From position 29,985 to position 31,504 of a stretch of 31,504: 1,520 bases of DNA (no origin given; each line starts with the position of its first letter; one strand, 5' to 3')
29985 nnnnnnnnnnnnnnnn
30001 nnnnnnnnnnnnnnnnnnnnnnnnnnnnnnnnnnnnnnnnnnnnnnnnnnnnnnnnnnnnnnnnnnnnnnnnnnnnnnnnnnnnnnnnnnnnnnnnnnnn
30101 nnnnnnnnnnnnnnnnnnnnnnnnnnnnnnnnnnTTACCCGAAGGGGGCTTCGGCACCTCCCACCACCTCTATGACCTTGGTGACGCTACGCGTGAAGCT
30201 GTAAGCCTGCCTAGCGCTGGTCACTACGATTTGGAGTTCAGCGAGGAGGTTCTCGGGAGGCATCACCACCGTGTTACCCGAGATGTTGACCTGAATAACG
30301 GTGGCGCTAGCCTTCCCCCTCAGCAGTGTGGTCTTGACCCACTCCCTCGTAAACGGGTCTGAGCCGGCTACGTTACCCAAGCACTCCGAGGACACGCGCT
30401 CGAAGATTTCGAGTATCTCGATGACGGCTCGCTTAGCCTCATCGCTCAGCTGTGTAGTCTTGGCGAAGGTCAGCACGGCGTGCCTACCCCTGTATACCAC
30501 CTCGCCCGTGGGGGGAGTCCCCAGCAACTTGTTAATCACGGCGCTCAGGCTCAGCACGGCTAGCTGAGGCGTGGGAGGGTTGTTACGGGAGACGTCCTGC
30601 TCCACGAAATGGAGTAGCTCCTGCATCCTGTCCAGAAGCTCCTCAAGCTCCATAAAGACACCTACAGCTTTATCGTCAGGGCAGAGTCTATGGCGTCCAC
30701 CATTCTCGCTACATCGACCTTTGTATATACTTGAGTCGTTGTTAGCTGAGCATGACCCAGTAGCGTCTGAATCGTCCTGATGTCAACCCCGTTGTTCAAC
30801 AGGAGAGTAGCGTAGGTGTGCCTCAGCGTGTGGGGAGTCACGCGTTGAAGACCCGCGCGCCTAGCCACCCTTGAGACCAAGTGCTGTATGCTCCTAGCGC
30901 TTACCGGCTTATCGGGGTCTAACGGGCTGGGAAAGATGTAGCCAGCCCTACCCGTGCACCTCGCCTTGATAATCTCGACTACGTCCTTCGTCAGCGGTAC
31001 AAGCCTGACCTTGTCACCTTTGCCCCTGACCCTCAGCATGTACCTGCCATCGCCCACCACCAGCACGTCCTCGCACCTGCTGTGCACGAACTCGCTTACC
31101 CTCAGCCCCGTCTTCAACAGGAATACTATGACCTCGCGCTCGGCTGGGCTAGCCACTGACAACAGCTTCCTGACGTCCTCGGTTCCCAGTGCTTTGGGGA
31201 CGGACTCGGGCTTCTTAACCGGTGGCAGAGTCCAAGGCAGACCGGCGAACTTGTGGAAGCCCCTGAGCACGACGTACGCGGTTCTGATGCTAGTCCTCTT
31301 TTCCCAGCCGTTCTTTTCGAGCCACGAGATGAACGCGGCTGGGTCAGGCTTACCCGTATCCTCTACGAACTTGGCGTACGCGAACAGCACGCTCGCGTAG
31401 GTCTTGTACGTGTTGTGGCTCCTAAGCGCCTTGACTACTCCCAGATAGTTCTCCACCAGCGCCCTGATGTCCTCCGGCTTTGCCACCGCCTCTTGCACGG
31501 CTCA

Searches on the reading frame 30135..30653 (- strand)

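Call 28: search_protein_families(library=pfam, max_evalue=0.01, proteins=[window:30135-30653:-])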
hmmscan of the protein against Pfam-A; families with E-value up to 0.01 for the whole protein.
window:30135-30653:- (172 aa): 1 family
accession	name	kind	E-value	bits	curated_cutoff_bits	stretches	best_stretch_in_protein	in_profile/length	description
PF01347.28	Vitellogenin_N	-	0.0071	15.4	24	0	10-76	409-470/590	Lipoprotein amino terminal region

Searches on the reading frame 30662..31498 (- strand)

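Call 27: search_protein_families(library=pfam, max_evalue=0.01, proteins=[window:30662-31498:-])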
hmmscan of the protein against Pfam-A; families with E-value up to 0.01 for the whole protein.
window:30662-31498:- (278 aa): 2 families
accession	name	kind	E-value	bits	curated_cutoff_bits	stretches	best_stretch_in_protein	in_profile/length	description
PF00589.27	Phage_integrase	-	7.9e-34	117.3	27.1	1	106-263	5-170/172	Phage integrase family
PF02899.23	Phage_int_SAM_1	-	3.2e-05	24.6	22.3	1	26-85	14-79/83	Phage integrase, N-terminal SAM-like domain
